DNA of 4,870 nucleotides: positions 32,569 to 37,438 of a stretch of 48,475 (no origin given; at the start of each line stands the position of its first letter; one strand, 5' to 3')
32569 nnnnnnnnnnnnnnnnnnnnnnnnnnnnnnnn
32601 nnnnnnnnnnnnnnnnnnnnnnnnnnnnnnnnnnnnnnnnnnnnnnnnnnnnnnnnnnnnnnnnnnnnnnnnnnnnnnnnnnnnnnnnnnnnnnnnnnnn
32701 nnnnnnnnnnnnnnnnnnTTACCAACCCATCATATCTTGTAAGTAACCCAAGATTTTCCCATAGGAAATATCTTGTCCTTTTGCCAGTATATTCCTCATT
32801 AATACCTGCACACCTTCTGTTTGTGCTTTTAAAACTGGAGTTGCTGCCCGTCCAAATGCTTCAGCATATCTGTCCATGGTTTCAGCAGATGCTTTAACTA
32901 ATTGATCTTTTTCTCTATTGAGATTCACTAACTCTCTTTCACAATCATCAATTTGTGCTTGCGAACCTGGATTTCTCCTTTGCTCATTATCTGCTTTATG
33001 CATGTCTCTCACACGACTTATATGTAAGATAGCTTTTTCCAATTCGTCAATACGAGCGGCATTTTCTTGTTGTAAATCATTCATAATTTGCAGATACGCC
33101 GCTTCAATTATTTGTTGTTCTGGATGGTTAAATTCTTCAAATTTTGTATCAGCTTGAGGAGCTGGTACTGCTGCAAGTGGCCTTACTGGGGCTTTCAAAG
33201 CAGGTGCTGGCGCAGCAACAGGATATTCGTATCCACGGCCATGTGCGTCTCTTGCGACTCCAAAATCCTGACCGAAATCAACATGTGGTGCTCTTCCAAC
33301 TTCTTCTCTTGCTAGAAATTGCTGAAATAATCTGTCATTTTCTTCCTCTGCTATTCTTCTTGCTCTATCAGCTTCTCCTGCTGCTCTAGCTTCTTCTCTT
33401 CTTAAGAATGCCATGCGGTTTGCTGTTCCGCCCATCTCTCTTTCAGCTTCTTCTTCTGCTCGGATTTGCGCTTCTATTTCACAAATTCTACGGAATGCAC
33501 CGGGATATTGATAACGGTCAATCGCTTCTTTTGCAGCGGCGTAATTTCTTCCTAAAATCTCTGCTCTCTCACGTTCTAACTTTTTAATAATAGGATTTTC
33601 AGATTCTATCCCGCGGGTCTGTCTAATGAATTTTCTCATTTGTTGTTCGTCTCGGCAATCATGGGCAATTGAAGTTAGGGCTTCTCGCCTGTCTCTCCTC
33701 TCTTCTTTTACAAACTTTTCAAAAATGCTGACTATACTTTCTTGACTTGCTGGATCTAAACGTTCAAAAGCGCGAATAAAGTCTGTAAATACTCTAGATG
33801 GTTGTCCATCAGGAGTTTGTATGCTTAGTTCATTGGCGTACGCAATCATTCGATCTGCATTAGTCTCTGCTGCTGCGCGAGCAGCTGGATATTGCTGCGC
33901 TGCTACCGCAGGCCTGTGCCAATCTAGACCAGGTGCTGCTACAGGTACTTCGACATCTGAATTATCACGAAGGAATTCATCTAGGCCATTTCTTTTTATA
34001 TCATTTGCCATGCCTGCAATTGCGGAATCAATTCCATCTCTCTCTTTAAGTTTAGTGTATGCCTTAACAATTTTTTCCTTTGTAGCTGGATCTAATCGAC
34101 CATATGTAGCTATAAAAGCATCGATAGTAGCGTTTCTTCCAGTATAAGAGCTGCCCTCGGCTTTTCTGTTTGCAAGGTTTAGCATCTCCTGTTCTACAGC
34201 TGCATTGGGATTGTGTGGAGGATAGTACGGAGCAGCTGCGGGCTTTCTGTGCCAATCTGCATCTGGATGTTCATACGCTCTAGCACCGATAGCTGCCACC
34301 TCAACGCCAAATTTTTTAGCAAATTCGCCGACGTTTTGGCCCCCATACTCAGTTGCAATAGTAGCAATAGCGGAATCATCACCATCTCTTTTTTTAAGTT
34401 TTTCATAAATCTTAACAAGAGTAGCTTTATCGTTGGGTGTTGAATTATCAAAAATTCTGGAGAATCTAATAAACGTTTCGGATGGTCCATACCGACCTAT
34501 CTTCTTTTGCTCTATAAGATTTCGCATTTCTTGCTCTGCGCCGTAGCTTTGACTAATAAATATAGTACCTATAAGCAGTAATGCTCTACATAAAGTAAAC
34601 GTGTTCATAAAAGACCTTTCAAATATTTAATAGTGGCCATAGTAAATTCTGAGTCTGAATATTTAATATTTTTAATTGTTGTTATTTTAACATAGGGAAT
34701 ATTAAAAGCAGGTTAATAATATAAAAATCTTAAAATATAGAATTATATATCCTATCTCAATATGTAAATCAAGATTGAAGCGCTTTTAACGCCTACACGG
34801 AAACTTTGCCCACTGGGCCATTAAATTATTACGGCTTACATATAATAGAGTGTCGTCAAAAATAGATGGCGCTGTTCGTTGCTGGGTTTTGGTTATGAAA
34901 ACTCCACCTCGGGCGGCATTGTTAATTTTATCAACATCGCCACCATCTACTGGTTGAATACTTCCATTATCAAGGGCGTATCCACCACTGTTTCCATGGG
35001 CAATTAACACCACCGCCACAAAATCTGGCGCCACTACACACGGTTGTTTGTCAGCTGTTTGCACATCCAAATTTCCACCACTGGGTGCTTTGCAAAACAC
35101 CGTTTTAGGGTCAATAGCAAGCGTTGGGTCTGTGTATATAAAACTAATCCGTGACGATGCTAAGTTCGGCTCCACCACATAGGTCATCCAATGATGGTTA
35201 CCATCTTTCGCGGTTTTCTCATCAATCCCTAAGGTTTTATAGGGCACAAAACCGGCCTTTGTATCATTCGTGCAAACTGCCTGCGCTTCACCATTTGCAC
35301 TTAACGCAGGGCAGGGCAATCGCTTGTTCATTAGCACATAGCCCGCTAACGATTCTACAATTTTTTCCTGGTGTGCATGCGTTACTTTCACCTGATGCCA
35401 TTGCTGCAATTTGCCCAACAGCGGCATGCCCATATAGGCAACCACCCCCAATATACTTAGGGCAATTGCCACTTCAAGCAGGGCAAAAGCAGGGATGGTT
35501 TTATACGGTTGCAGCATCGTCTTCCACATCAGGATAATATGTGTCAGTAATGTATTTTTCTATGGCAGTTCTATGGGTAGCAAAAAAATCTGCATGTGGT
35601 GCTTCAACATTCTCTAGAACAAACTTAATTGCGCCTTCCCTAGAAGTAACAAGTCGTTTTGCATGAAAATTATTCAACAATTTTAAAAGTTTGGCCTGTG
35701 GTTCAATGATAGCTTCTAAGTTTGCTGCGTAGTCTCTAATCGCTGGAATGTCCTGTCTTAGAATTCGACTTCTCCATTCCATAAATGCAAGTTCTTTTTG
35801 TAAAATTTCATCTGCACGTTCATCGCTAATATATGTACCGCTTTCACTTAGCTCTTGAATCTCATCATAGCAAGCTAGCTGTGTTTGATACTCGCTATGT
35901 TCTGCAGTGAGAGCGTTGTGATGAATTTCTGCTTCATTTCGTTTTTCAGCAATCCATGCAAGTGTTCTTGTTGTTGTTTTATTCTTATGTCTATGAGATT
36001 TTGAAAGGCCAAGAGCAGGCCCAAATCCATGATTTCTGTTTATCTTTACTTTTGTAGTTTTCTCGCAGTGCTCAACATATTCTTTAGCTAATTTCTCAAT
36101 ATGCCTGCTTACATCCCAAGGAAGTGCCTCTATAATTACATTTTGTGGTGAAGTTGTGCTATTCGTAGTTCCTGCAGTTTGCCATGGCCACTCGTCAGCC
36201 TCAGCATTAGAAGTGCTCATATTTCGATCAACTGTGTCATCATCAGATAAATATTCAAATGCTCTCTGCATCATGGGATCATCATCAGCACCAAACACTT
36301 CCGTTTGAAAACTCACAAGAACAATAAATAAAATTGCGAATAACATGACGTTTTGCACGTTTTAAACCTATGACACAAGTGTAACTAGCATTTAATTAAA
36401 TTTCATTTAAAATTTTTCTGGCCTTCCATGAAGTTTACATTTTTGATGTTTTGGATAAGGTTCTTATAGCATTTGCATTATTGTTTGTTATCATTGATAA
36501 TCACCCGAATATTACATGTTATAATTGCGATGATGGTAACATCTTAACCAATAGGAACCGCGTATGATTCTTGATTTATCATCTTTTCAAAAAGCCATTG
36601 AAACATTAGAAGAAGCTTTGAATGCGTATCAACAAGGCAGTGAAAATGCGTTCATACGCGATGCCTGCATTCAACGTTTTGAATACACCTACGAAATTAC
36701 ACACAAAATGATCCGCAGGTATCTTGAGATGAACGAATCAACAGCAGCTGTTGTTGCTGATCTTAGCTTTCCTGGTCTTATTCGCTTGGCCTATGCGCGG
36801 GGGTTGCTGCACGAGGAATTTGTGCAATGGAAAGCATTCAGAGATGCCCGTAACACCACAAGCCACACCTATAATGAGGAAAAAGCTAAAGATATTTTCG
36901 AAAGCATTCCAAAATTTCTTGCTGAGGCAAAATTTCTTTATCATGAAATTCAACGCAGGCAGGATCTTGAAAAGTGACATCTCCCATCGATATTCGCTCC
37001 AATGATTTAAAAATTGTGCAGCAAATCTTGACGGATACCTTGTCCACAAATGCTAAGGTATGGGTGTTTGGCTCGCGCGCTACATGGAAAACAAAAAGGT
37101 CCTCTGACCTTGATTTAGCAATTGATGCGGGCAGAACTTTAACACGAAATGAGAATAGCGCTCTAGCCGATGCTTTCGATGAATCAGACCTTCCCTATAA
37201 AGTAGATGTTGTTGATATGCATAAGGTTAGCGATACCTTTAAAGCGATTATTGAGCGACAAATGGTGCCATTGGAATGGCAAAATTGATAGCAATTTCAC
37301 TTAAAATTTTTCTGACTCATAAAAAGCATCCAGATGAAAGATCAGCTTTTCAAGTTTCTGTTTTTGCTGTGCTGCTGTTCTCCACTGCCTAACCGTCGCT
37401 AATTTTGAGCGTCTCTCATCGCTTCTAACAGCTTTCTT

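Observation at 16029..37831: A 22-kb, strand-biased block in which 18 of 21 intact ORFs carry export signals and lack recognisable function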

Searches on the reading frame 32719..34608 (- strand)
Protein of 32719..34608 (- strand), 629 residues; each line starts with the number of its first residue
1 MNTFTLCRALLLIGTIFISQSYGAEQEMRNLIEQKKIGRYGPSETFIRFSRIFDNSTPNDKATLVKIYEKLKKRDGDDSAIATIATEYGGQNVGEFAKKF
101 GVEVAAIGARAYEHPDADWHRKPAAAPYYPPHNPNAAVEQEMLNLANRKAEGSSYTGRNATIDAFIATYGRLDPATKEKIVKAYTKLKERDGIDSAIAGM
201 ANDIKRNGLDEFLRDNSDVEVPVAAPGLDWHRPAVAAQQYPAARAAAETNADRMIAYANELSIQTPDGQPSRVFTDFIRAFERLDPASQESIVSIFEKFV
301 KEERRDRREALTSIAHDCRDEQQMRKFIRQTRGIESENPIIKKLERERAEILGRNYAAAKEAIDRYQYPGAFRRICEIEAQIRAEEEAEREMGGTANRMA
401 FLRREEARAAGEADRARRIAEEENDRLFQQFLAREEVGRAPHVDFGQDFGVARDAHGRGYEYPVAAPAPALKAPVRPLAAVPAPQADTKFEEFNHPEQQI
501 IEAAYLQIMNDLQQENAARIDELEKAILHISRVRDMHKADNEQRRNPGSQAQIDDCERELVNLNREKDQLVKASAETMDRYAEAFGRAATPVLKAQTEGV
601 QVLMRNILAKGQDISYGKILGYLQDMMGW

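Call 5: search_protein_families(library=pfam, proteins=[window:32719-34608:-], max_evalue=0.1)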
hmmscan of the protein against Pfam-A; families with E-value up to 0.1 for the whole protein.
window:32719-34608:- (629 aa): 0 families

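Call 23: find_homologous_proteins(query=window:32719-34608:-, max_evalue=0.001)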
Query window:32719-34608:- (629 aa): 4 proteins with E <= 0.001 among 8000 candidates.
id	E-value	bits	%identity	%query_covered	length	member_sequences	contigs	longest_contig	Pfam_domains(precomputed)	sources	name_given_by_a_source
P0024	3.7e-288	975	99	71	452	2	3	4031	-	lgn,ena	-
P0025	2.8e-159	550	46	44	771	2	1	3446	-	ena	-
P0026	5.3e-138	480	48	91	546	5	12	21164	-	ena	-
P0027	5.5e-79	285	43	33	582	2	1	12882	-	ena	-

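Call 62: search_protein_families(library=phrogs, proteins=[window:32719-34608:-], max_evalue=0.001)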
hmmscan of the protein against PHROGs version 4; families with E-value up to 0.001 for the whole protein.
window:32719-34608:- (629 aa): 0 families

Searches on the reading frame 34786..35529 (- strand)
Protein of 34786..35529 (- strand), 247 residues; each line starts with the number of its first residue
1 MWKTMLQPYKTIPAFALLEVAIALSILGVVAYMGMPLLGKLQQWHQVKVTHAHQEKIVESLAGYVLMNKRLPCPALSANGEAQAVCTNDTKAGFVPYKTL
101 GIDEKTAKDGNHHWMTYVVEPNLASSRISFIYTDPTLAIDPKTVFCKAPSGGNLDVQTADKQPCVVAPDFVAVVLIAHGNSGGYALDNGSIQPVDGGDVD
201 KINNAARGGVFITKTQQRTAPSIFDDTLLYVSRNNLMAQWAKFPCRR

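Call 5: search_protein_families(library=pfam, proteins=[window:34786-35529:-], max_evalue=0.1)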
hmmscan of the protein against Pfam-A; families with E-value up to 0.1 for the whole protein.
window:34786-35529:- (247 aa): 1 family
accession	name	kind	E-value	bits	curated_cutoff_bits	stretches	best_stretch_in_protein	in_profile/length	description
PF07963.17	N_methyl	-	0.024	14.6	21.2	1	15-33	7-25/27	Prokaryotic N-terminal methylation motif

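Call 37: search_protein_families(library=ncbifam, proteins=[window:34786-35529:-], max_evalue=0.01)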
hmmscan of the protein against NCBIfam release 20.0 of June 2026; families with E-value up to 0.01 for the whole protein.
window:34786-35529:- (247 aa): 1 family
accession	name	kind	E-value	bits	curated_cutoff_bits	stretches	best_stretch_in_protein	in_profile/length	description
NF041013.1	T4P_ComGE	equivalog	0.0072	16.4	49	0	10-45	1-36/83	competence type IV pilus minor pilin ComGE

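Call 62: search_protein_families(library=phrogs, proteins=[window:34786-35529:-], max_evalue=0.001)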
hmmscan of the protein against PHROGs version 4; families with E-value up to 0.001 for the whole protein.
window:34786-35529:- (247 aa): 0 families

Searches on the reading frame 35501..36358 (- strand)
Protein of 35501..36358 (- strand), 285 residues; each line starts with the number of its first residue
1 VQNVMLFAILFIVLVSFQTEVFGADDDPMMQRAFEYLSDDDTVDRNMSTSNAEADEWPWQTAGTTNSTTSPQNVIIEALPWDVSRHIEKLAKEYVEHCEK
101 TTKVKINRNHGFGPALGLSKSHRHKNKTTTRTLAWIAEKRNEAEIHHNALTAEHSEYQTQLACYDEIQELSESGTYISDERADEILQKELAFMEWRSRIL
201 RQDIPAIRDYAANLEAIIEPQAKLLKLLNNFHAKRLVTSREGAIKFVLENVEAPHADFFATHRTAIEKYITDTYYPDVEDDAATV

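Call 5: search_protein_families(library=pfam, proteins=[window:35501-36358:-], max_evalue=0.1)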
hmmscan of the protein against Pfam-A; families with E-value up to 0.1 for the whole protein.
window:35501-36358:- (285 aa): 1 family
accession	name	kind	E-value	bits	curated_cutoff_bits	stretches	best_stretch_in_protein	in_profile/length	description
PF20994.3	CENPU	-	0.06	13.4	27.8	1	119-176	95-151/200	CENPU protein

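Call 37: search_protein_families(library=ncbifam, proteins=[window:35501-36358:-], max_evalue=0.01)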
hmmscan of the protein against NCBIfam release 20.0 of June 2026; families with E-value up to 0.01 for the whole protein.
window:35501-36358:- (285 aa): 0 families

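Call 62: search_protein_families(library=phrogs, proteins=[window:35501-36358:-], max_evalue=0.001)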
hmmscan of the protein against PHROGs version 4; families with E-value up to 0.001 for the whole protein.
window:35501-36358:- (285 aa): 0 families

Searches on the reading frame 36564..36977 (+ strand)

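Call 5: search_protein_families(library=pfam, proteins=[window:36564-36977:+], max_evalue=0.1)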
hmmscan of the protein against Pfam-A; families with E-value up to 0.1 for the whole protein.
window:36564-36977:+ (137 aa): 3 families
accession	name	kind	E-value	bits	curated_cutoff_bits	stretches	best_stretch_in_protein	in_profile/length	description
PF08780.16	NTase_sub_bind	-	2.1e-34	118.6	31.8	1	4-130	2-125/126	Nucleotidyltransferase substrate binding protein like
PF01934.22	HepT-like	-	0.0011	19.1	23.5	1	9-120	2-111/120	Ribonuclease HepT-like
PF18730.6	HEPN_Cthe2314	-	0.044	14.2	27.1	1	82-130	105-149/174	Cthe_2314-like HEPN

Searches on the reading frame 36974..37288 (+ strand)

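Call 5: search_protein_families(library=pfam, proteins=[window:36974-37288:+], max_evalue=0.1)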
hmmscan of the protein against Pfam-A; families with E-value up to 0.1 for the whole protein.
window:36974-37288:+ (104 aa): 4 families
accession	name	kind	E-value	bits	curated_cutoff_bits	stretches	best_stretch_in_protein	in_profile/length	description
PF18765.7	Polbeta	-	5.9e-12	46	26.9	1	23-95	7-82/93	Polymerase beta, Nucleotidyltransferase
PF01909.29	NTP_transf_2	-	1.2e-07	32.5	21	1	18-97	7-81/93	Nucleotidyltransferase domain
PF22600.2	MTPAP-like_central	-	0.0035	17.9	27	1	13-57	27-70/139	Poly(A) RNA polymerase, mitochondrial-like, central palm domain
PF10620.15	MdcG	-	0.021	15.2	26.5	1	40-79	48-85/121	Phosphoribosyl-dephospho-CoA transferase MdcG C-terminal domain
